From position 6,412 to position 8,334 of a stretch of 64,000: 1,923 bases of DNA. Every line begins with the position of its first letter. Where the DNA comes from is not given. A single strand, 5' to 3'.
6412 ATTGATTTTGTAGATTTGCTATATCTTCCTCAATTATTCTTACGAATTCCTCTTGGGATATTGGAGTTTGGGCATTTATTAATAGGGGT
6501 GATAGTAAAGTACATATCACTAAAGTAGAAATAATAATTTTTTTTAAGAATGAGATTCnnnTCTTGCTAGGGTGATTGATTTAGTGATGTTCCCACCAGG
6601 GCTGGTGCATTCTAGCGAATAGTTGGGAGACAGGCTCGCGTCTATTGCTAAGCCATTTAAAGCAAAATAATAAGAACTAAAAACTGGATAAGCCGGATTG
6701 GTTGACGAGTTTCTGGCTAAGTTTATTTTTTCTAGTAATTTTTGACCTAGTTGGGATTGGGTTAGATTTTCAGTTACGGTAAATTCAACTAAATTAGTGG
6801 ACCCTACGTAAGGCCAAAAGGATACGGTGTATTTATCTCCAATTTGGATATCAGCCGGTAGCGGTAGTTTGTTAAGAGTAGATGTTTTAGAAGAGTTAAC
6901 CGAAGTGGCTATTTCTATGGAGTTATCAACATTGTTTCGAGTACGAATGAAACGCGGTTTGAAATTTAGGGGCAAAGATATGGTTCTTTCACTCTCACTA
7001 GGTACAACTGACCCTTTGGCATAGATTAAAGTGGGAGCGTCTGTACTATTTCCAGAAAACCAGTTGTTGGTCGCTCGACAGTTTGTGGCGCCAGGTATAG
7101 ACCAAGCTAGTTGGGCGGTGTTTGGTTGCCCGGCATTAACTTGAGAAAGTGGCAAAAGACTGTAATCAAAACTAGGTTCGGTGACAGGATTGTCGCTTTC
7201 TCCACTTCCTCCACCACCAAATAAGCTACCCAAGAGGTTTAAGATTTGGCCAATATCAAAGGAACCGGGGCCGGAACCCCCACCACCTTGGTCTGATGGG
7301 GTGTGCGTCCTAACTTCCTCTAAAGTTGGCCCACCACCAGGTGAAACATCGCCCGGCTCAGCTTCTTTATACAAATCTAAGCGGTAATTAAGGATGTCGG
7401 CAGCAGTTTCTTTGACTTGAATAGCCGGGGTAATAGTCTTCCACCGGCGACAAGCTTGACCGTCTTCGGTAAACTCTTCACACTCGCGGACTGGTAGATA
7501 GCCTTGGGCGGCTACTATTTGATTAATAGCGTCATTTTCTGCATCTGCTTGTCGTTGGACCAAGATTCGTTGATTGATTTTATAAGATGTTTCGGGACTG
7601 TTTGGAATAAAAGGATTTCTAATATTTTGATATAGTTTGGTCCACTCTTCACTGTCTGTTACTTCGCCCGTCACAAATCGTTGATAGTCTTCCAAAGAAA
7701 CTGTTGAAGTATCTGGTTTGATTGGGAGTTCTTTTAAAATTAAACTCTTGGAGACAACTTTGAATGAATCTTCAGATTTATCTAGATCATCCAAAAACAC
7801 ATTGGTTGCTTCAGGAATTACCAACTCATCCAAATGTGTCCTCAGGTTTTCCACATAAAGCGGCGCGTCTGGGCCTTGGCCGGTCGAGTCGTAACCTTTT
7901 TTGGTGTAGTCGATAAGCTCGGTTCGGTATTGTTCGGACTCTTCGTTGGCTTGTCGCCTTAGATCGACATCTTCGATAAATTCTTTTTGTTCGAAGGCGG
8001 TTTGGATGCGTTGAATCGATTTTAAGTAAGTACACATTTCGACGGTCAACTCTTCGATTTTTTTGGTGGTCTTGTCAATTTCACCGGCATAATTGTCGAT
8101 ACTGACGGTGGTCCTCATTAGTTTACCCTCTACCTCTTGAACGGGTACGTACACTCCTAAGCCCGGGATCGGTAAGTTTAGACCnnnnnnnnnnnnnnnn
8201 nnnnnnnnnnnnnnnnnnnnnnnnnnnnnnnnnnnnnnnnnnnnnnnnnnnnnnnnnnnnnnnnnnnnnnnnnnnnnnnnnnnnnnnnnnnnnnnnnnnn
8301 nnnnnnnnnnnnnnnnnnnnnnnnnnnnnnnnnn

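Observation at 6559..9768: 1069-aa secreted protein built of hendecad (11-residue) repeats, translationally coupled to VirB6-like gene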

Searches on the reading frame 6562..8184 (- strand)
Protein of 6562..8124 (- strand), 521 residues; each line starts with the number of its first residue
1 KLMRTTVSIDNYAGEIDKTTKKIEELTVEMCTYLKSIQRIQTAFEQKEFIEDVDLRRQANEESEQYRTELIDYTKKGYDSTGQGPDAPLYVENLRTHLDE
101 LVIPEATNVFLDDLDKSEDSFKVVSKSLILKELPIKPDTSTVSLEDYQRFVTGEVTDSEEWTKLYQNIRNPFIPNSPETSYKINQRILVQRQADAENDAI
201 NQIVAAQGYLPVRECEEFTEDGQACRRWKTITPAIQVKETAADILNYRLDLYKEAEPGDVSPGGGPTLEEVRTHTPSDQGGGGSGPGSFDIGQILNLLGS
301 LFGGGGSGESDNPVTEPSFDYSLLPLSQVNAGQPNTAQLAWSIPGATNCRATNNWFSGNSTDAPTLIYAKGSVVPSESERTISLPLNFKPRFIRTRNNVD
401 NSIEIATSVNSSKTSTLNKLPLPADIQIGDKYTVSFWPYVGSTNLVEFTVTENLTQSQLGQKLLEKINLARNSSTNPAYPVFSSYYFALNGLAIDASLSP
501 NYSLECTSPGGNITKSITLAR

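Call 34: search_solved_structures(query=A1, max_evalue=10)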
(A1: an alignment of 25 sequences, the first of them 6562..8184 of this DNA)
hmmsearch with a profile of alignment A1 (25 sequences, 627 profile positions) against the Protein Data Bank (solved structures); distinct sequences matched with E-value up to 10: 1.
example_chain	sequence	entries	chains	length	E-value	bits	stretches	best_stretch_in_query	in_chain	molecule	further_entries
2knp_A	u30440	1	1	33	8.1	8.1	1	323-346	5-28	MCoCC-1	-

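Call 35: search_protein_families(library=pfam, alignment_id=A1, max_evalue=0.01)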
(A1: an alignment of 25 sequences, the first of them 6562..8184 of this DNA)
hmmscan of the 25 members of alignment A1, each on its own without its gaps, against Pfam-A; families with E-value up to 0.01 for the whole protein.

A. member 1, window:6562-8184:- (541 aa): 0 families

B. families by the number of members that match (of 25 scanned): 3 families
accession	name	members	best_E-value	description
PF02412.23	TSP_3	1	0.0036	Thrombospondin type 3 repeat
PF19543.5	GH123_N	1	0.0057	Glycoside hydrolase 123, N-terminal domain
PF05667.16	CCDC22_CC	1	0.0062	CCDC22 protein coiled-coil region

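Call 36: find_homologous_proteins(query=A1, max_evalue=0.00001)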
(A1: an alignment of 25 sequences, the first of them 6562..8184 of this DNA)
Query A1 (25 sequences) (541 aa, profile of the alignment): 11 proteins with E <= 0.00001 among 8000 candidates.
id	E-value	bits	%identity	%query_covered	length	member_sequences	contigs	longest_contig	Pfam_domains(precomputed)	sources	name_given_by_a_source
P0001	1.9e-161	557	100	100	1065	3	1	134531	-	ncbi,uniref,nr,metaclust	ncbi:MAG: hypothetical protein A2589_00435 [Candidatus Vogelbacteria bacterium RIFOXYD1_FULL_46_19]|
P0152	2.1e-144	501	38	98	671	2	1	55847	-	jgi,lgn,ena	-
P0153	1.4e-132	462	47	99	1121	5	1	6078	-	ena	-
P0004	8.0e-131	456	47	99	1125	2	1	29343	-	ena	-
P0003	2.6e-125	438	47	98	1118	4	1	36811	-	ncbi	-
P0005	1.3e-123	432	39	99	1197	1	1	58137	PF09209.17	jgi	-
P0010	1.4e-123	432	39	98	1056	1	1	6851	-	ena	-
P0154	6.1e-114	400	36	96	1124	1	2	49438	-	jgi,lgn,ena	-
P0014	7.8e-112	393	37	83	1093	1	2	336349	-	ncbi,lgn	ncbi:MAG: hypothetical protein ACOCU8_02695 [Patescibacteria group bacterium]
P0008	3.1e-110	388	37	96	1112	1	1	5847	-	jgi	jgi:hypothetical protein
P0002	1.3e-63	234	100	53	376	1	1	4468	PF01726.23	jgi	-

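Call 41: find_encoding_contigs(protein=P0152, flank=10000, max_places=2)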
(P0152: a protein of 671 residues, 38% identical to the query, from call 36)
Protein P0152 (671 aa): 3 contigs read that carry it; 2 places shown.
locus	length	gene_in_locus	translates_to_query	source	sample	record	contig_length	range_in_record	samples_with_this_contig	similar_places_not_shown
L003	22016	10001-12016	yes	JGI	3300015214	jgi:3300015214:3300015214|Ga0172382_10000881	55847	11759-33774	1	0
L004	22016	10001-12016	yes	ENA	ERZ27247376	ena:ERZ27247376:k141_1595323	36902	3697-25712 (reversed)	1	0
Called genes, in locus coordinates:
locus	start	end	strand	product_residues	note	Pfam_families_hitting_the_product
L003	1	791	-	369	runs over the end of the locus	PF01476:LysM, PF23462:LysM3_NFP (faint), PF23473:LysM3_LYK4_5 (weak), PF01476:LysM, PF01551:Peptidase_M23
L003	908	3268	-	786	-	PF26449:DUF8128, PF01935:DUF87 (weak), PF10412:TrwB_AAD_bind (faint)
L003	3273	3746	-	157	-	-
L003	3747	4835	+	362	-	-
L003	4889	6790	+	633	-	PF00580:UvrD-helicase, PF13245:AAA_19, PF13604:AAA_30 (faint), PF13361:UvrD_C, PF13538:UvrD_C_2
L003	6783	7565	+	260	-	PF00398:RrnaAD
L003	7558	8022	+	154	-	PF02643:DUF192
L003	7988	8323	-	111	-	-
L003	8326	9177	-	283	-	PF01471:PG_binding_1 (weak)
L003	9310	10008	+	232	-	-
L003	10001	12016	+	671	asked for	-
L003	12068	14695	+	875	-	-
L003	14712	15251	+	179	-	-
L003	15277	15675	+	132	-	PF12666:PrgI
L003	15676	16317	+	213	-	PF26593:TraC-like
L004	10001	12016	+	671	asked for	-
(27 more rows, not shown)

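Call 46: predict_structure(alignment_id=A2)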
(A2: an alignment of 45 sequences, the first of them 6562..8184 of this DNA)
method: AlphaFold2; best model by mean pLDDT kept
length: 541 residues; sequences in the alignment: 45
mean_pLDDT: 82.4   pTM: 0.43
mean pLDDT of the five models: 82.4, 82.3, 81.1, 80.5, 79.3
residues with pLDDT >= 90: 282; 70-90: 156; 50-70: 42; < 50: 61
segments of 3 or more residues with pLDDT < 50: 1-37, 153-156, 301-310, 323-332
pLDDT, mean of each block of 10 residues (from residue 1): 38 40 40 45 69 78 79 80 86 90 87 92 91 89 81 54 88 92 90 86 80 90 94 94 92 94 85 73 73 73 41 59 45 76 96 96 96 93 90 96 95 97 96 96 97 87 87 97 96 90 93 95 95 96 87
secondary structure, 60 per line:
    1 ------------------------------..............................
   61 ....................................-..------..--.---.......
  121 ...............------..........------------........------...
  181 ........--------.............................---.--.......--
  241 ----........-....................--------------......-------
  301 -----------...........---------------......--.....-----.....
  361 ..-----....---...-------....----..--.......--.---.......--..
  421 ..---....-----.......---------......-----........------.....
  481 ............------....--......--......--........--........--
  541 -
elements in order: H31-96 H114-135 H142-151 H164-171 H178-188 H197-225 E232-238 E245-252 H254-273 H288-293 H312-322 E338-343 H346-350 E356-362 E368-371 E375-377 E385-388 E397-403 E410-416 E419-422 E426-429 E435-441 E451-456 E465-469 H476-492 H499-502 E505-510 E513-518 E521-528 E531-538

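Call 50: fold_search(model_id=the predicted structure, library=pdb)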
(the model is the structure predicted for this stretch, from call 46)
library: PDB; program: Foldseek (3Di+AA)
matches with E <= 10: 872; with E <= 0.001: 0
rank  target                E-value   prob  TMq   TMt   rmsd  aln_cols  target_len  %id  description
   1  6uig_L                1.2e-02  0.11  0.08  0.15  23.7       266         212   15  Crystal structure of human monoclonal antibody H7.200 in complex with H7N9 hemagglutinin HA1 (released 2020-10-07)
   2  4tnv_Z                1.7e-02  0.10  0.07  0.13  21.8       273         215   12  C. elegans glutamate-gated chloride channel (GluCl) in complex with Fab in a non-conducting conformation (released 2014-08-13)
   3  4mhj_E                1.8e-02  0.07  0.07  0.12  22.4       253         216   13  Crystal structure of Fab H5M9 in complex with influenza virus hemagglutinin from A/goose/Guangdong/1/96 (H5N1) (released 2013-10-02)
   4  4mhj_Q                1.9e-02  0.06  0.07  0.12  22.4       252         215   13  Crystal structure of Fab H5M9 in complex with influenza virus hemagglutinin from A/goose/Guangdong/1/96 (H5N1) (released 2013-10-02)
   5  6leb_A                2.6e-02  0.09  0.09  0.11  22.8       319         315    8  Staphylococcus aureus surface protein SdrC mutant-P366H (released 2020-11-25)
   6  4mhj_L                2.6e-02  0.06  0.07  0.12  22.4       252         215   13  Crystal structure of Fab H5M9 in complex with influenza virus hemagglutinin from A/goose/Guangdong/1/96 (H5N1) (released 2013-10-02)
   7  4p5m_B                2.7e-02  0.44  0.09  0.22  18.1       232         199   10  Structural Basis of Chronic Beryllium Disease: Bridging the Gap Between Allergic Hypersensitivity and Autoimmunity (released 2014-08-27)
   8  8cin_F                3.2e-02  0.10  0.07  0.14  24.6       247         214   10  BA.4/5-5 FAB IN COMPLEX WITH SARS-COV-2 BA.4 SPIKE GLYCOPROTEIN (released 2024-02-21)
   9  8edf_L                3.2e-02  0.08  0.08  0.14  23.3       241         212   13  Bovine Fab SKD in complex with Sars COV-2 receptor binding domain (released 2023-09-20)
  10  8sja_E                3.6e-02  0.07  0.07  0.13  23.9       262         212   10  Ara H 6 13D9 16A8 (released 2024-12-25)
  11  7t6i_B                4.5e-02  0.41  0.10  0.24  17.6       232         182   10  Crystal structure of HLA-DP1 in complex with pp65 peptide in reverse orientation (released 2022-12-07)
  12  8xci_F                4.5e-02  0.10  0.08  0.11  24.0       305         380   10  Open state of central tail fiber of bacteriophage lambda upon binding to LamB (released 2024-05-01)
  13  2fl5_A                4.5e-02  0.07  0.07  0.14  19.9       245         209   13  Cofactor-containing antibodies: Crystal structure of the original yellow antibody (released 2006-02-21)
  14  9dss_B                5.0e-02  0.06  0.07  0.14  19.7       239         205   13  Crystal structure of Fab 7088 in complex with NPNA3 peptide from circumsporozoite protein (released 2025-10-01)
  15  4hjj_L                5.3e-02  0.06  0.07  0.10  23.0       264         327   17  Structure Reveals Function of the Dual Variable Domain Immunoglobulin (DVD-Ig) Molecule (released 2013-05-08)
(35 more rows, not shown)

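Call 54: find_related_loci(query=A3, collection=genome_contigs, flank=8000)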
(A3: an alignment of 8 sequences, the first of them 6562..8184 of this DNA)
Query A3 (541 aa) in genome_contigs; peptide patterns used: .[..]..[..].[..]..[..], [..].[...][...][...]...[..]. (x = any residue, [..] = any of these).
40 stretches matched a pattern; 7 encode a relative of the query (tblastn E <= 1e-3); 7 distinct loci.
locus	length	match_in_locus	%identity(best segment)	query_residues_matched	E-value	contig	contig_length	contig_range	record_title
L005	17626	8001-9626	46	6-539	3e-138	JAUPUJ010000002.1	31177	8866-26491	MAG: Patescibacteria group bacterium isolate erpe_2018_sw_18hr_WHONDRS-SW48-000091_A_bin.51 scaffold_296, whole genome s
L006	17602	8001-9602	47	6-537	6e-137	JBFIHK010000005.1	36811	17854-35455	MAG: Candidatus Paceibacteria bacterium isolate Mix_sand11.2021.09.Z.2 k141_3504347_length_36811_cov_8.0000, whole genom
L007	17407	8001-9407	37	12-460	6e-94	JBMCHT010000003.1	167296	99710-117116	MAG: Patescibacteria group bacterium isolate D1M01_139 NODE_17_length_167296_cov_9.664299, whole genome shotgun sequence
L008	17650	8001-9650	38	6-540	1e-92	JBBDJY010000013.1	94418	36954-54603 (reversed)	MAG: Candidatus Paceibacterota bacterium isolate LejiaA_44_14 Lejia_A_409_length_94418_cov_8, whole genome shotgun seque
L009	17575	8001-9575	38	13-541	7e-90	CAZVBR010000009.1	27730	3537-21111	MAG TPA_asm: uncultured Candidatus Saccharibacteria bacterium isolate binchicken_co32_239 genome assembly, contig: NODE_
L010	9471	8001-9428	40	8-539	2e-75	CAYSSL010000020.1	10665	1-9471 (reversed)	MAG TPA_asm: uncultured Candidatus Saccharibacteria bacterium isolate SRP286056_co2_136 genome assembly, contig: NODE_10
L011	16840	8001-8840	28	11-279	9e-23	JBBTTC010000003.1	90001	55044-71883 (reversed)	MAG: Patescibacteria group bacterium isolate H41-bin003_1 H41_bin003_1_000000000003, whole genome shotgun sequence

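Call 63: search_dna_similar(query=window:6562-8124:-, collection=plasmids, mode=protein, max_evalue=0.01, max_rows=15)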
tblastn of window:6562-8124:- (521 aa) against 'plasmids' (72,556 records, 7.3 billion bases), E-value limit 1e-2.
No match.

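Call 68: fold_search(model_id=the predicted structure, library=viral)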
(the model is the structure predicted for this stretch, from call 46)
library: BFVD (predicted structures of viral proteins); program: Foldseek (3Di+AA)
matches with E <= 10: 470; with E <= 0.001: 1
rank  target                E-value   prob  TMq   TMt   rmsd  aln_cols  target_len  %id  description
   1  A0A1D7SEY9            3.0e-04  0.63  0.08  0.08  23.8       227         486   15  PA14 domain-containing protein [Cyanophage S-RIM44]
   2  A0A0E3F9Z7            4.5e-03  0.35  0.08  0.07  24.7       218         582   13  Virion structural protein [Synechococcus phage ACG-2014j]
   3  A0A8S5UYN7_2          8.3e-03  0.23  0.12  0.09  32.1       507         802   10  Endosialidase chaperone [Siphoviridae sp. ctkKt3]
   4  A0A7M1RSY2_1          1.8e-02  0.11  0.10  0.05  35.1       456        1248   10  Spore coat protein-like protein [uncultured phage cr124_1]
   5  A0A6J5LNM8            2.4e-02  0.10  0.08  0.08  24.2       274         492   13  ChiA1_BD domain containing protein [uncultured Caudovirales phage]
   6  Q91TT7                2.7e-02  0.30  0.11  0.15  27.8       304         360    9  T22.2 [Tupaiid herpesvirus 1 (strain 1)]
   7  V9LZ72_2              2.8e-02  0.08  0.07  0.04  21.5       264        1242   10  Uncharacterized protein [Vibrio phage VP4B]
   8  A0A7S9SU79            3.7e-02  0.06  0.08  0.10  28.3       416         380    8  Uncharacterized protein [Virus NIOZ-UU159]
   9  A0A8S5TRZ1            4.6e-02  0.15  0.12  0.16  20.6       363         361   11  Uncharacterized protein [Siphoviridae sp. ctEw721]
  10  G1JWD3                7.2e-02  0.12  0.10  0.17  18.4       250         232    5  Minor capsid protein [Mycobacterium phage Patience]
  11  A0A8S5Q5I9            1.0e-01  0.04  0.07  0.03  40.8       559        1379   13  Tail protein [Siphoviridae sp. ctxrg1]
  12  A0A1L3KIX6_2          1.0e-01  0.04  0.07  0.05  37.2       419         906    9  Putative structural polyprotein [Beihai Nido-like virus 1]
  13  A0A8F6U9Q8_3          1.2e-01  0.10  0.11  0.06  30.8       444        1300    7  (no name in the UniProt tables at hand)
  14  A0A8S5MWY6            1.6e-01  0.08  0.08  0.04  21.8       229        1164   11  Uncharacterized protein [Siphoviridae sp. cth2082]
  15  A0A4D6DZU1            1.6e-01  0.04  0.06  0.11  38.0       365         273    7  (no name in the UniProt tables at hand)
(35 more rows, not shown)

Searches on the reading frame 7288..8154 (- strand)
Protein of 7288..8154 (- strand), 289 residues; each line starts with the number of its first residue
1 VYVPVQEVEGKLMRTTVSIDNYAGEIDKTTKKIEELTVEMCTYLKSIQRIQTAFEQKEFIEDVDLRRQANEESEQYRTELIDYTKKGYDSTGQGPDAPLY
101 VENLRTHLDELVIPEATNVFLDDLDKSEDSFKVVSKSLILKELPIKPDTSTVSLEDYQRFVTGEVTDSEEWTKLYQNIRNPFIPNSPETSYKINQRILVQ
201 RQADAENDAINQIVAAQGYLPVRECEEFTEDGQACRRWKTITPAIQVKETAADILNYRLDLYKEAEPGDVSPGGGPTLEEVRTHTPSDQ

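Call 24: find_homologous_proteins(query=window:7288-8154:-, max_evalue=0.01)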
Query seq(289 aa) (289 aa): 1 proteins with E <= 0.01 among 683 candidates.
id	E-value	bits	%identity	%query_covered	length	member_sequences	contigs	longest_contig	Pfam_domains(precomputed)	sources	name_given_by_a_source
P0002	1.9e-18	85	100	16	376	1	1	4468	PF01726.23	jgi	-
